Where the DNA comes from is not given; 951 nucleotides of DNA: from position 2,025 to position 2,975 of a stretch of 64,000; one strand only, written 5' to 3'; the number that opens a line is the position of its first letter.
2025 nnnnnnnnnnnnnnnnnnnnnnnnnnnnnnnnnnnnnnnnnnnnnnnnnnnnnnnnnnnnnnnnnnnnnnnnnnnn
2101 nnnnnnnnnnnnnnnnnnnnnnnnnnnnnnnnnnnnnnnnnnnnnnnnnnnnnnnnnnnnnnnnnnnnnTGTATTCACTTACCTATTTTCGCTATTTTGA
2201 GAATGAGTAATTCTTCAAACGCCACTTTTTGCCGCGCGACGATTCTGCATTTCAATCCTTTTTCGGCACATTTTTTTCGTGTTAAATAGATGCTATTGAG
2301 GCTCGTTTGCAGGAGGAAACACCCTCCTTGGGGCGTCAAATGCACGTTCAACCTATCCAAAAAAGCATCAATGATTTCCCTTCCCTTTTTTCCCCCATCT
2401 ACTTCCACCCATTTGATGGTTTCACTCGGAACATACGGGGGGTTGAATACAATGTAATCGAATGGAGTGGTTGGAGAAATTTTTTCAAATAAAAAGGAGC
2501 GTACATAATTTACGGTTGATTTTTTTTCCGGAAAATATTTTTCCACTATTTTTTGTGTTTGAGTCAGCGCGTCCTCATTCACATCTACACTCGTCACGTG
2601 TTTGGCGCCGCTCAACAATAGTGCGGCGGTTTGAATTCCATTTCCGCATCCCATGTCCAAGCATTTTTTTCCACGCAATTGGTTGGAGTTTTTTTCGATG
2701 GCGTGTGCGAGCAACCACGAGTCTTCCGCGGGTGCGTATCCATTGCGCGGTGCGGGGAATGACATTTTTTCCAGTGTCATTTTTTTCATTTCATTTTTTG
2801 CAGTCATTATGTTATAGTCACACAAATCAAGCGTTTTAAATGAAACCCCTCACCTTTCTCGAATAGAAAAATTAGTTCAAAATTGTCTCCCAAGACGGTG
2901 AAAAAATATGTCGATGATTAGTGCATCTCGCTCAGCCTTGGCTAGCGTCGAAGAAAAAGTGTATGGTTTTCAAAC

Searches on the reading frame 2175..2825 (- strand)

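Call 63: search_protein_families(library=pfam, proteins=[window:2175-2825:-], max_evalue=0.001)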
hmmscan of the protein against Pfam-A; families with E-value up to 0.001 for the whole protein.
window:2175-2825:- (216 aa): 11 families
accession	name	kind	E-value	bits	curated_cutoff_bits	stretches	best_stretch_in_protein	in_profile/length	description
PF05175.20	MTS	-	1.4e-10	41.5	23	1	37-133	21-110/170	Methyltransferase small domain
PF13649.12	Methyltransf_25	-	3.2e-07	31.4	27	1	56-127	2-70/97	Methyltransferase domain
PF03602.21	Cons_hypoth95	-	1.1e-06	28.9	24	1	48-137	38-129/182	Conserved hypothetical protein 95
PF13489.12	Methyltransf_23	-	1.1e-06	28.9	27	1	39-178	9-122/164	Methyltransferase domain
PF06325.19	PrmA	-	2.1e-06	27.9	22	1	49-128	159-233/296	Ribosomal protein L11 methyltransferase (PrmA)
PF13847.12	Methyltransf_31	-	6.3e-06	26.4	27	1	52-128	4-81/145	Methyltransferase domain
PF08242.18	Methyltransf_12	-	1.5e-05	26.1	30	1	56-128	1-72/98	Methyltransferase domain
PF03848.20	TehB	-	0.00011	22.2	20.4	1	49-97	28-75/193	Tellurite resistance protein TehB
PF08241.18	Methyltransf_11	-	0.00013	23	21.2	1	56-96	1-40/95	Methyltransferase domain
PF08003.17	Methyltransf_9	-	0.00015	21.3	23.8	1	44-124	108-185/315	Protein of unknown function (DUF1698)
PF01728.25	FtsJ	-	0.00056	20.3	24.1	1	39-91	9-65/181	FtsJ-like methyltransferase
